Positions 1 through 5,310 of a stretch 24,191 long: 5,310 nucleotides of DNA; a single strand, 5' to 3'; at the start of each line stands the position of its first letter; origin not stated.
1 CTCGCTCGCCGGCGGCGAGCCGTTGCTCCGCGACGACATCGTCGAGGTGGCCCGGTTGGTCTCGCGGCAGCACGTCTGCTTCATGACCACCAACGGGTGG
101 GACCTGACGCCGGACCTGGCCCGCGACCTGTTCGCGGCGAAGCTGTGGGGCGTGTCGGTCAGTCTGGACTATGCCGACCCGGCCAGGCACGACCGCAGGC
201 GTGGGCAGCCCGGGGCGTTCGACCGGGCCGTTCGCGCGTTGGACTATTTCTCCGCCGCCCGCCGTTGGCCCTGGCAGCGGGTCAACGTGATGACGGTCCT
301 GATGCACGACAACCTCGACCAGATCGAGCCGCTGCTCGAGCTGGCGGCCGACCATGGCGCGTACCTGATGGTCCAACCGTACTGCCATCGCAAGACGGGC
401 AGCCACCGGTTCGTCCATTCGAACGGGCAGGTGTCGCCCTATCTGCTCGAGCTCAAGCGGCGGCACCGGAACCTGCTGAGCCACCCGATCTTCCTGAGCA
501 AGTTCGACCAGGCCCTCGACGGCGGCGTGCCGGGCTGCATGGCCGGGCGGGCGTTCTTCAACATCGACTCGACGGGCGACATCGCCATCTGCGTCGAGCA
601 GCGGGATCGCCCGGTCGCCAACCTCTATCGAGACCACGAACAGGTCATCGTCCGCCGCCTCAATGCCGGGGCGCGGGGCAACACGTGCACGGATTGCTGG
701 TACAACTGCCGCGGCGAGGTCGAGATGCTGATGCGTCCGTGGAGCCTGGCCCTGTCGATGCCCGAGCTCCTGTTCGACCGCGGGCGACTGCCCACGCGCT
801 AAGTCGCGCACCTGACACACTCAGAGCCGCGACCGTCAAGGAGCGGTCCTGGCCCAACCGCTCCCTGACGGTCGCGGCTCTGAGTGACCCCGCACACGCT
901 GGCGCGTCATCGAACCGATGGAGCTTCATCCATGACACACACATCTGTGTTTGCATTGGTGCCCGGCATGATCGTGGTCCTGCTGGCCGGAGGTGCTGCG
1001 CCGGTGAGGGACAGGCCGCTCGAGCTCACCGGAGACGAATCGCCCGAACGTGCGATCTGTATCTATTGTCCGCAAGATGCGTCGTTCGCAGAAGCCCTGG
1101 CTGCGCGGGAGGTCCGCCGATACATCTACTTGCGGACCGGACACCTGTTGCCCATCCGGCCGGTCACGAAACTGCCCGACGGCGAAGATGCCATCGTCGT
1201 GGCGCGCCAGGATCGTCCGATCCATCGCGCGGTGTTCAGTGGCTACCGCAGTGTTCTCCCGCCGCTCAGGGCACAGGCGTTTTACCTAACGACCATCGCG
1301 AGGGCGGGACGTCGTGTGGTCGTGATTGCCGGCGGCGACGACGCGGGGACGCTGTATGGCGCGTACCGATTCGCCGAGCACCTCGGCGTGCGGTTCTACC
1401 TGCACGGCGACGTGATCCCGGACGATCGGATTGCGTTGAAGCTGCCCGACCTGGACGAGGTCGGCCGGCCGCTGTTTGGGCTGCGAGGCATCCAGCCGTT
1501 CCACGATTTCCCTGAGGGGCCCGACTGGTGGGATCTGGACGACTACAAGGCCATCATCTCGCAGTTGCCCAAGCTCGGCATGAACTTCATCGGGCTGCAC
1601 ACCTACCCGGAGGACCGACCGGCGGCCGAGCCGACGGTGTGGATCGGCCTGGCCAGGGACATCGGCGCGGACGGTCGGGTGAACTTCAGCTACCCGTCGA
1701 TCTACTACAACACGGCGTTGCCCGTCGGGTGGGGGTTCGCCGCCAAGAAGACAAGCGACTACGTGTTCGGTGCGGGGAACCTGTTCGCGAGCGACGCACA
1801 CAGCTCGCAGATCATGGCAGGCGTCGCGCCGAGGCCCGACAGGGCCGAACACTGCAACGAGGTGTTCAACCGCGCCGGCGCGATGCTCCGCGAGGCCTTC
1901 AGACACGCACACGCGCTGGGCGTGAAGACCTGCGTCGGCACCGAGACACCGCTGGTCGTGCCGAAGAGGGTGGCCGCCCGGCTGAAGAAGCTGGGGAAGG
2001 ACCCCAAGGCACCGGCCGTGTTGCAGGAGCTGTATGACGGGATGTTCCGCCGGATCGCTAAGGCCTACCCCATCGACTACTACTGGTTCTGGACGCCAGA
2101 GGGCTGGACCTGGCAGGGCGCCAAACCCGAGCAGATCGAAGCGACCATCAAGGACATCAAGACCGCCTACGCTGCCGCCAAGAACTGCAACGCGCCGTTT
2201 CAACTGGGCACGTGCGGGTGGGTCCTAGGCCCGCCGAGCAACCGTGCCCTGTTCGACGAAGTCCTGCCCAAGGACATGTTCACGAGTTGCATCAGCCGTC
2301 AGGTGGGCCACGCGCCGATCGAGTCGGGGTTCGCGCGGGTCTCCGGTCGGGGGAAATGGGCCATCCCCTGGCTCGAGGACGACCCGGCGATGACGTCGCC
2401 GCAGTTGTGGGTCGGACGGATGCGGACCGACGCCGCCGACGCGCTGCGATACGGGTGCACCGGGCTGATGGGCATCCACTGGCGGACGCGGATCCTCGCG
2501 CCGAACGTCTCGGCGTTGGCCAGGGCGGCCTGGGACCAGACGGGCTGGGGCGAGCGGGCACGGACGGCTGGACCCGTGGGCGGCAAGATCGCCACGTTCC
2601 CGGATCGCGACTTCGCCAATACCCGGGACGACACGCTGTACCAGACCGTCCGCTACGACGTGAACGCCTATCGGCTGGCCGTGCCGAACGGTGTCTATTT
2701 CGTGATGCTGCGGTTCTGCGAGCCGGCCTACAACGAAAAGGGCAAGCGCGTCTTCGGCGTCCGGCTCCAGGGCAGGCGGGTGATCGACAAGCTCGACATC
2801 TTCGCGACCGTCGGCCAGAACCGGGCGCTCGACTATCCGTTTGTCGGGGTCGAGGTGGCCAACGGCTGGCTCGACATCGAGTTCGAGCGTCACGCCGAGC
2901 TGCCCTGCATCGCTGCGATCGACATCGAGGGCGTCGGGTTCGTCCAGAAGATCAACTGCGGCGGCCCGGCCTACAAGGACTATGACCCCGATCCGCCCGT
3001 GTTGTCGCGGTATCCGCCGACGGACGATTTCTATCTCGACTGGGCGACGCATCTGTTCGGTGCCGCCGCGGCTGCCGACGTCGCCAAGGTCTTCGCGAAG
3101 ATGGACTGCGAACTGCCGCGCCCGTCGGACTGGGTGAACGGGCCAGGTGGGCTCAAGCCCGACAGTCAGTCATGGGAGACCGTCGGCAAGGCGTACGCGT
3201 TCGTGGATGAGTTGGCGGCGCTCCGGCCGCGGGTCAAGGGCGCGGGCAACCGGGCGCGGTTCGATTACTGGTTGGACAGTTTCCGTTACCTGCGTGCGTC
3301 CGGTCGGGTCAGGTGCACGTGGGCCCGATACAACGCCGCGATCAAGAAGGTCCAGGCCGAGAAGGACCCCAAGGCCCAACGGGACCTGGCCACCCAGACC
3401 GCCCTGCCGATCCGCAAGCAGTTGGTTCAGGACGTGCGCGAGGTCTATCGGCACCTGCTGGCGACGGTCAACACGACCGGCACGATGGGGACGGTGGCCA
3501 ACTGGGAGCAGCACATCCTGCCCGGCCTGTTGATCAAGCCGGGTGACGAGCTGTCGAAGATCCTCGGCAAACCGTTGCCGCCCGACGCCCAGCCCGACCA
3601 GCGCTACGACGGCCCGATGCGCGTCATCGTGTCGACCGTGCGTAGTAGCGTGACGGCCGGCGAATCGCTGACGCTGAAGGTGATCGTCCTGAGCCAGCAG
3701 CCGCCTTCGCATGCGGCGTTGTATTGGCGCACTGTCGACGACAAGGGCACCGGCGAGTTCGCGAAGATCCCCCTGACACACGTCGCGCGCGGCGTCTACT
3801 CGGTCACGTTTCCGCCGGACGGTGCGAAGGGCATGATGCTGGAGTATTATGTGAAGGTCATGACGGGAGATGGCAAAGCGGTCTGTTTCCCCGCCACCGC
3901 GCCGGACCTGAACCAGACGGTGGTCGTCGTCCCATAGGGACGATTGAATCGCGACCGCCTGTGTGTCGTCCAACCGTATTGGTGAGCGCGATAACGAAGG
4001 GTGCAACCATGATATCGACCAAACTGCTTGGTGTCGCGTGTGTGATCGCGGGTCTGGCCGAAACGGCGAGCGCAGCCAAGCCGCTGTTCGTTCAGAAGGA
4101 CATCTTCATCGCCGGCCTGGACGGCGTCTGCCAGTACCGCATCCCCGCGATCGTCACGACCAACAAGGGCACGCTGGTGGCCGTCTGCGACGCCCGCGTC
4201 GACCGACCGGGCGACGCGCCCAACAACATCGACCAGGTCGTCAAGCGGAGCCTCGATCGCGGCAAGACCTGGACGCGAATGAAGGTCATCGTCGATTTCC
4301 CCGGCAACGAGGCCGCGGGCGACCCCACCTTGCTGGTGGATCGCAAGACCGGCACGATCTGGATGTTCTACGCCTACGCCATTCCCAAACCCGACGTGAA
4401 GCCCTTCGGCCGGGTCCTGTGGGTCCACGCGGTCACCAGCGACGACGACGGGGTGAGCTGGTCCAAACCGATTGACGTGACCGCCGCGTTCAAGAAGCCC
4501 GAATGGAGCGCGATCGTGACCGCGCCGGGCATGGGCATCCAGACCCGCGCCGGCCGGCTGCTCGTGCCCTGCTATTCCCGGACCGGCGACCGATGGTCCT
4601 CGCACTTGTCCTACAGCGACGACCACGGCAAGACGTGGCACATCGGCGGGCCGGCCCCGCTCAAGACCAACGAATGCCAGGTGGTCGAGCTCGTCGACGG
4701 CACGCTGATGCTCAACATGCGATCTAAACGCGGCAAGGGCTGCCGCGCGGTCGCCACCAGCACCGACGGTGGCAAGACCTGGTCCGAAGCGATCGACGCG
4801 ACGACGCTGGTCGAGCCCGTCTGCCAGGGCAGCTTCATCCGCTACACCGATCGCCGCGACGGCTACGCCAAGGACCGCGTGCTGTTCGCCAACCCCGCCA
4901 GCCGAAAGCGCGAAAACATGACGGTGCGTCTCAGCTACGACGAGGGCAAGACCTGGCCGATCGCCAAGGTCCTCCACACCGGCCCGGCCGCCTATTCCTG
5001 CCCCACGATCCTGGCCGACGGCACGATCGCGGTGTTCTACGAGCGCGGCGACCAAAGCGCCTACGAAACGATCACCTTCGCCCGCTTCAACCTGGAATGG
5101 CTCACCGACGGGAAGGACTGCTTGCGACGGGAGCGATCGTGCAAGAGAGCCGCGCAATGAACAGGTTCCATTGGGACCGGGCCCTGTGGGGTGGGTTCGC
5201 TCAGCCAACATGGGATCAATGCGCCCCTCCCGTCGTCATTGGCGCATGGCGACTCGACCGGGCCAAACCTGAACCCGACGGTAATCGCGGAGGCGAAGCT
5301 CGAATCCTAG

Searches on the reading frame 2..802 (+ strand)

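Call 19: search_protein_families(library=pfam, proteins=[window:2-802:+], max_evalue=0.001)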
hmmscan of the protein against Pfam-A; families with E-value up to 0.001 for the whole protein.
window:2-802:+ (266 aa): 1 family
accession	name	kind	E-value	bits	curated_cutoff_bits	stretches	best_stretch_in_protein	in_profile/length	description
PF04055.27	Radical_SAM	-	1.1e-12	48.8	29.5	1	2-115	51-166/166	Radical SAM superfamily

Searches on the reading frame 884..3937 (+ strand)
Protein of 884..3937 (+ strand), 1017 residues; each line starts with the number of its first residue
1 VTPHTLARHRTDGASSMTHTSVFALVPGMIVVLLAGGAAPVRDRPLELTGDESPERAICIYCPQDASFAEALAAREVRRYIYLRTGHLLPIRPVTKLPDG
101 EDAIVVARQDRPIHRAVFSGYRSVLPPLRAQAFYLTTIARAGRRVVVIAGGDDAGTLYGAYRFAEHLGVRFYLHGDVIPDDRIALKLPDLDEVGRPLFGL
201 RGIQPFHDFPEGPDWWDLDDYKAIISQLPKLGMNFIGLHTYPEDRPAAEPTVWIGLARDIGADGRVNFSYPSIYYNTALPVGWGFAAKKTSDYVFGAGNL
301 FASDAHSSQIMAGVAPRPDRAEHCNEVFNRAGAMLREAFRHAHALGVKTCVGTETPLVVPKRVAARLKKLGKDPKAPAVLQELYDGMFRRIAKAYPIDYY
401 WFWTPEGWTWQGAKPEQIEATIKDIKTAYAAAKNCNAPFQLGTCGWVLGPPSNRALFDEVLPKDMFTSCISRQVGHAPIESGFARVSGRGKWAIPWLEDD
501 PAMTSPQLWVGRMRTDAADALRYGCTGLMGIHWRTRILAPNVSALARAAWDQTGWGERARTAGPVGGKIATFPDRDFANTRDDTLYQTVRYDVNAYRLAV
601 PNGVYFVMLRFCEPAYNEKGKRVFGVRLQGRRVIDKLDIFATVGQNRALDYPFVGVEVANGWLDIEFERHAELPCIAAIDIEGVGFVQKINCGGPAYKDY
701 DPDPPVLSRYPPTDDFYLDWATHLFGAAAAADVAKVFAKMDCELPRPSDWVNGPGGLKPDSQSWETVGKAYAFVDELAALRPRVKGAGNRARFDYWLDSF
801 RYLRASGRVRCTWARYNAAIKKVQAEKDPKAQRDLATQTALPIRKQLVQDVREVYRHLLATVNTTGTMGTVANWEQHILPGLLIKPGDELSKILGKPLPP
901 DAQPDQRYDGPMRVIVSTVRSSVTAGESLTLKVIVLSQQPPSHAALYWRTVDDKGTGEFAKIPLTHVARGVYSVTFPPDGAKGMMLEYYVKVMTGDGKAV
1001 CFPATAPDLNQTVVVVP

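Call 19: search_protein_families(library=pfam, proteins=[window:884-3937:+], max_evalue=0.001)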
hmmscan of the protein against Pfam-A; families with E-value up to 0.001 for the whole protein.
window:884-3937:+ (1017 aa): 2 families
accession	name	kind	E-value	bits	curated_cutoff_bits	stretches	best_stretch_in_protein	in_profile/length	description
PF11721.14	Malectin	-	2.7e-21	76.7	23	1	575-670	44-142/163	Malectin domain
PF03648.19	Glyco_hydro_67N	-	8e-05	23.3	24.3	1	98-163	58-120/120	Glycosyl hydrolase family 67 N-terminus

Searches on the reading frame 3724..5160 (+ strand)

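Call 19: search_protein_families(library=pfam, proteins=[window:3724-5160:+], max_evalue=0.001)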
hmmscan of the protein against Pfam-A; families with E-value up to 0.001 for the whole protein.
window:3724-5160:+ (478 aa): 7 families
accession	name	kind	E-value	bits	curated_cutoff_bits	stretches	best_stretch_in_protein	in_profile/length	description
PF13088.12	BNR_2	-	5.7e-39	134.6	31.4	1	167-434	14-274/277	BNR repeat-like domain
PF13859.12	BNR_3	-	2.5e-22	80.1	27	1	141-425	2-288/308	BNR repeat-like domain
PF02012.26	BNR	-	1.3e-10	40.1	27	0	345-354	2-11/12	BNR/Asp-box repeat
PF24316.1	Tli3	-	1.5e-07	32.3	27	0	281-306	67-97/129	T6SS Tli3 immunity protein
PF15902.12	Sortilin-Vps10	-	9e-07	28.5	33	0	346-414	382-434/446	Sortilin, neurotensin receptor 3,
PF21471.3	Reelin_subrepeat-B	-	4.8e-05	23.6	27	0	170-246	59-119/127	Reelin subrepeat B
PF03404.22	Mo-co_dimer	-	0.00089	19.7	22.7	0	174-226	49-97/138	Mo-co oxidoreductase dimerisation domain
